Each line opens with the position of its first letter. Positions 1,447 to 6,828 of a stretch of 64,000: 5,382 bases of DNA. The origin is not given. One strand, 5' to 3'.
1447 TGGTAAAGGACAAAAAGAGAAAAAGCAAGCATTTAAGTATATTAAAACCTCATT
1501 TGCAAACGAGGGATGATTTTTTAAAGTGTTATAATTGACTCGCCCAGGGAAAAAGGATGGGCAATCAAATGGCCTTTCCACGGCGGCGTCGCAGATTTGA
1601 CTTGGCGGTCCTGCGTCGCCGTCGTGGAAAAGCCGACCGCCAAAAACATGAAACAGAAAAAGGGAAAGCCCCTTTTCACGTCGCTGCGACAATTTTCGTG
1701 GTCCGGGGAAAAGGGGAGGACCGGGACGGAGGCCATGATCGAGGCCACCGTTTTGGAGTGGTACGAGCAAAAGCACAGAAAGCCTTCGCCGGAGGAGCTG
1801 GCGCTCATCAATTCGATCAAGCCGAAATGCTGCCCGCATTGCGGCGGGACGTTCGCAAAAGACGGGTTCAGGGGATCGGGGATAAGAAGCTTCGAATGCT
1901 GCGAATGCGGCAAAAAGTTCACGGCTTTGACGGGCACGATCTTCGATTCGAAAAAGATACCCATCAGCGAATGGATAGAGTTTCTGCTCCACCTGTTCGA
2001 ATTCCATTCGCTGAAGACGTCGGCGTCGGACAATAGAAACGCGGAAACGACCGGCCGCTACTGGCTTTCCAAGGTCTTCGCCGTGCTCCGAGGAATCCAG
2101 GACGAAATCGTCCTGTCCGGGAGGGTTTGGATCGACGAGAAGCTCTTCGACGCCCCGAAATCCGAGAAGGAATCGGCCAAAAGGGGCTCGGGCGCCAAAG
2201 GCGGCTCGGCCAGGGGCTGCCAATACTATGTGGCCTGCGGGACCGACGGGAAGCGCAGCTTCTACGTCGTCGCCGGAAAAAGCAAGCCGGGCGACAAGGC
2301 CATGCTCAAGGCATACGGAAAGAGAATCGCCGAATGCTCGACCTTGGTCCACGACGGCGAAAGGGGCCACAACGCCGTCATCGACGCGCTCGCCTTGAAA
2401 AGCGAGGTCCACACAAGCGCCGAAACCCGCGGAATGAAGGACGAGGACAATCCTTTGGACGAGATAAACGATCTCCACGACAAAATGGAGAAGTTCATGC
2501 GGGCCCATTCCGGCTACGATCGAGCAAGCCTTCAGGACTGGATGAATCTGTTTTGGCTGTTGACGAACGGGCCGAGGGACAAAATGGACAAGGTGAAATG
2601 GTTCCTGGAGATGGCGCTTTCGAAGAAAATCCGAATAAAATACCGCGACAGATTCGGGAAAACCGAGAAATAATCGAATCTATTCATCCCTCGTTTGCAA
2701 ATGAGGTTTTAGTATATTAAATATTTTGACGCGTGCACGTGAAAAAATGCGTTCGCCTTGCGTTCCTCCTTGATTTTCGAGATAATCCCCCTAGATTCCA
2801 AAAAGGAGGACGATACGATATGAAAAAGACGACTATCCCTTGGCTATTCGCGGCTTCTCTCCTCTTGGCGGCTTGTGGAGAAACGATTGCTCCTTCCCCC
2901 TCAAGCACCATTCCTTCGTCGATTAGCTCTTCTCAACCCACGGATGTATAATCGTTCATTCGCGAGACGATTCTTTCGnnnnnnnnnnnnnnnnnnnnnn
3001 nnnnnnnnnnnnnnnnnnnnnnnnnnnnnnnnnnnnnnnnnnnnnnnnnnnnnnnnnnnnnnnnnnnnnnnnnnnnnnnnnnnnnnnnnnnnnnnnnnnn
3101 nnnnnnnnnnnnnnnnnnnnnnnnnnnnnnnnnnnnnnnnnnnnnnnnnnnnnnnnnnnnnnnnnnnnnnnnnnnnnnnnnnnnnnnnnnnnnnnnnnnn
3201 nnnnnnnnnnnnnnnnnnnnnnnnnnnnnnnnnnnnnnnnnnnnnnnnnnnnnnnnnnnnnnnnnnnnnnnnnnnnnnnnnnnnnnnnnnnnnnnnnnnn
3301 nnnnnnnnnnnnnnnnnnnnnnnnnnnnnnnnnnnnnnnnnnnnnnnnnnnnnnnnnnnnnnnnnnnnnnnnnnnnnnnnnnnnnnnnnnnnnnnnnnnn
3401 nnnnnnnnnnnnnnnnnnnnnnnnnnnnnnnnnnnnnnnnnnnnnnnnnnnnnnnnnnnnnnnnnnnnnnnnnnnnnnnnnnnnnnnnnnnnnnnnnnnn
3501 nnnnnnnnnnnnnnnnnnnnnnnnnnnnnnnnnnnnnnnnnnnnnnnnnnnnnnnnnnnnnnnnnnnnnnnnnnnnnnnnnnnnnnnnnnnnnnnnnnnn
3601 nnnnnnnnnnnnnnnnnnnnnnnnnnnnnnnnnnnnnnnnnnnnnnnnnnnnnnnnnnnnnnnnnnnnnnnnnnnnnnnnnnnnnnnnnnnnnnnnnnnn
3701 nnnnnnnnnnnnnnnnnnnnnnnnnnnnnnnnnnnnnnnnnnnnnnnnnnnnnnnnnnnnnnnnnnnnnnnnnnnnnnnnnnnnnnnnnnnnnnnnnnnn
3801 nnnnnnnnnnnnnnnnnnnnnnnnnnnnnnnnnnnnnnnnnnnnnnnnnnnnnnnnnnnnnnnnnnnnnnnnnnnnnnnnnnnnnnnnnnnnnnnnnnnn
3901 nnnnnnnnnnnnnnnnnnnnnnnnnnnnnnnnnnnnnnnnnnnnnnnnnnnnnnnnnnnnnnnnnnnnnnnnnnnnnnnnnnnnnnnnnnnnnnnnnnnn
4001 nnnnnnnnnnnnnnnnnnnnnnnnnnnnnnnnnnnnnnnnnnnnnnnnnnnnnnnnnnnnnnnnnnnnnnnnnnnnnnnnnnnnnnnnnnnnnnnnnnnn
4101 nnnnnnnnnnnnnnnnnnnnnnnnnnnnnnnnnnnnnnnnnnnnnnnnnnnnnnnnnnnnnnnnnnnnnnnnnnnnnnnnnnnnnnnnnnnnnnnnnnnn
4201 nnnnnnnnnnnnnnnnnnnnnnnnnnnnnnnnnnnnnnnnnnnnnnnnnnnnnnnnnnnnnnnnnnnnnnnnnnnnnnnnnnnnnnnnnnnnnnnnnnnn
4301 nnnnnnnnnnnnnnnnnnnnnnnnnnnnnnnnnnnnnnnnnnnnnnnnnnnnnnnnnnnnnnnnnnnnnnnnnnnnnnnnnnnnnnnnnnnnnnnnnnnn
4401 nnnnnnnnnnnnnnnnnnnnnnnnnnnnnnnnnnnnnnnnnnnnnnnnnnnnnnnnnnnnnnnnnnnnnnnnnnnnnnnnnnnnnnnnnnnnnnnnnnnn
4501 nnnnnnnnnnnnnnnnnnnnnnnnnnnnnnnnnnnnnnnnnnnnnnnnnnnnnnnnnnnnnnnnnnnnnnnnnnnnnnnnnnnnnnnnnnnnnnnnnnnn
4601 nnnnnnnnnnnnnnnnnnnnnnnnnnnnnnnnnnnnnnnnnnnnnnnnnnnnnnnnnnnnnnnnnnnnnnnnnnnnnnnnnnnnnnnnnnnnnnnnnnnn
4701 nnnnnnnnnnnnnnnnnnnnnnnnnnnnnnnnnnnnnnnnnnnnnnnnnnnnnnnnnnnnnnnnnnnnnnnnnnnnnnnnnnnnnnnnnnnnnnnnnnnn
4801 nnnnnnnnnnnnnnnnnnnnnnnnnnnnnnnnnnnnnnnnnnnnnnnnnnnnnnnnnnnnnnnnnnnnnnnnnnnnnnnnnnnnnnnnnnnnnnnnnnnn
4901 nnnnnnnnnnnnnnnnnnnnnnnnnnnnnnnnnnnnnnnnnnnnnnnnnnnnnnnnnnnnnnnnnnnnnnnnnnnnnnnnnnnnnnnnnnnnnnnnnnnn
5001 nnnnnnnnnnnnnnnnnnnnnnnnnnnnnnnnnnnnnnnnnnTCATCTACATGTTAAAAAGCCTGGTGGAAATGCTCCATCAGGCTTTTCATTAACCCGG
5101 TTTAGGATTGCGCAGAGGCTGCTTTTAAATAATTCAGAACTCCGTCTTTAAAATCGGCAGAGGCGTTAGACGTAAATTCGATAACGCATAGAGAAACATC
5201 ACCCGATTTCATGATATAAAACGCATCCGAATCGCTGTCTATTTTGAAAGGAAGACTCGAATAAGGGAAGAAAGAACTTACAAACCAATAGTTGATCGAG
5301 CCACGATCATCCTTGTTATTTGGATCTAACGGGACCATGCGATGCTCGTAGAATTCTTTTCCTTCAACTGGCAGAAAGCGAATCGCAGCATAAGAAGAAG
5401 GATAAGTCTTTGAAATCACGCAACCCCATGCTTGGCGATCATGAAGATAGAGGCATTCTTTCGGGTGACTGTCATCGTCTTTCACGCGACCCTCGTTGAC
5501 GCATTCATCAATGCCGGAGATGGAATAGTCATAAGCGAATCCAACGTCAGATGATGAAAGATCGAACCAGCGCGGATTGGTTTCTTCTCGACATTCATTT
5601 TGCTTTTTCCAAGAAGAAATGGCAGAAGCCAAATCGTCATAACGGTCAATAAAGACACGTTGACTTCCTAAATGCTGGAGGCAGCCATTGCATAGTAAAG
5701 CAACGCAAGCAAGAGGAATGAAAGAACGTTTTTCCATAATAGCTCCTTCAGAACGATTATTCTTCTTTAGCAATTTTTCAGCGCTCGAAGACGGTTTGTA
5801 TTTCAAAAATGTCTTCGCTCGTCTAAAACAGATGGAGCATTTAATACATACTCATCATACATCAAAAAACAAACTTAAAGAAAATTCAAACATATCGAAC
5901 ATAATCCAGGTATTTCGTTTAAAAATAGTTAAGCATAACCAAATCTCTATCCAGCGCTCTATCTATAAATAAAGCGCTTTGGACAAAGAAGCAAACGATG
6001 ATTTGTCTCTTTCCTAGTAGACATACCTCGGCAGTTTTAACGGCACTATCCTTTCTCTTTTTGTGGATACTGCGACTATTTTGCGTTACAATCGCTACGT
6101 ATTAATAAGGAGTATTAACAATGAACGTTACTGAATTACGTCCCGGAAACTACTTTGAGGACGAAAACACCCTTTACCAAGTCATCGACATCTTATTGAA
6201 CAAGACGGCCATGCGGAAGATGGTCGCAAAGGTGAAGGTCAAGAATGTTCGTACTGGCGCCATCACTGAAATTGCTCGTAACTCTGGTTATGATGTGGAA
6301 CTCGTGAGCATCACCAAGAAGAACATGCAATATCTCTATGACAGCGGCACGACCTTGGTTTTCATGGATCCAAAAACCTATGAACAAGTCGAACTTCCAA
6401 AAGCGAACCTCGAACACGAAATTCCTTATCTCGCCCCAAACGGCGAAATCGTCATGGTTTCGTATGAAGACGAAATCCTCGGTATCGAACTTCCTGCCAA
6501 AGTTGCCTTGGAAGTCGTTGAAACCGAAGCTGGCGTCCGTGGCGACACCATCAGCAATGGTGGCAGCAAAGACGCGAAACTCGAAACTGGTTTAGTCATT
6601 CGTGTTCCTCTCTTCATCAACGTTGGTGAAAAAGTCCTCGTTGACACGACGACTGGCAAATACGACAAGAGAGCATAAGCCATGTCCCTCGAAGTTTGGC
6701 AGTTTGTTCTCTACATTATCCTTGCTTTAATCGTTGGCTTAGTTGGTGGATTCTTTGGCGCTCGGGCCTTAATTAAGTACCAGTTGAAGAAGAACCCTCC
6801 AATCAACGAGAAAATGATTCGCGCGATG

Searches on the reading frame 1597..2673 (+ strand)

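Call 36: search_protein_families(library=pfam, proteins=[window:1597-2673:+], max_evalue=0.00001)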
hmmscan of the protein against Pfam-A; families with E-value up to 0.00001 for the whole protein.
window:1597-2673:+ (358 aa): 0 families

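Call 68: search_protein_families(library=pfam, proteins=[window:1597-2673:+], max_evalue=1)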
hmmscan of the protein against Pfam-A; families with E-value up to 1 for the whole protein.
window:1597-2673:+ (358 aa): 2 families
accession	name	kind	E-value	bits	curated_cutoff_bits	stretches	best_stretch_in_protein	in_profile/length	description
PF09723.15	Zn_ribbon_8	-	0.01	16.3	34.4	0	99-115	6-22/41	Zinc ribbon domain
PF23455.1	DUF7129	-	0.43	10.8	30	0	98-110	11-23/45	Domain of unknown function (DUF7129)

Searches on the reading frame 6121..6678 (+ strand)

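Call 10: search_protein_families(library=ncbifam, proteins=[window:6121-6678:+])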
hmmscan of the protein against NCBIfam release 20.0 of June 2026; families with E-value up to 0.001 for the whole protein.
window:6121-6678:+ (185 aa): 7 families
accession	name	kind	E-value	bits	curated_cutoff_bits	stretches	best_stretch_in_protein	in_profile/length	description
TIGR00038.1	efp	equivalog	2e-59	200.4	185.8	1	2-185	2-184/184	elongation factor P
NF001810.0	PRK00529.1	subfamily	2.3e-58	196.9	161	1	2-185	4-186/187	elongation factor P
NF003392.1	PRK04542.1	equivalog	1.1e-30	106.9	216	1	4-185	4-187/187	elongation factor P-like protein EfpL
TIGR02178.1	yeiP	equivalog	5e-28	98.5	264.05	1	4-185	3-186/186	elongation factor P-like protein YeiP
NF011175.0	PRK14578.1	equivalog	3.2e-26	91.9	301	1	22-185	23-187/187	elongation factor P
NF009090.0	PRK12426.1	equivalog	4.6e-24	85.1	226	1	5-184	6-184/185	elongation factor P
NF003076.0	PRK03999.1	equivalog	4.5e-06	26.3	138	1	2-114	7-118/129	translation initiation factor IF-5A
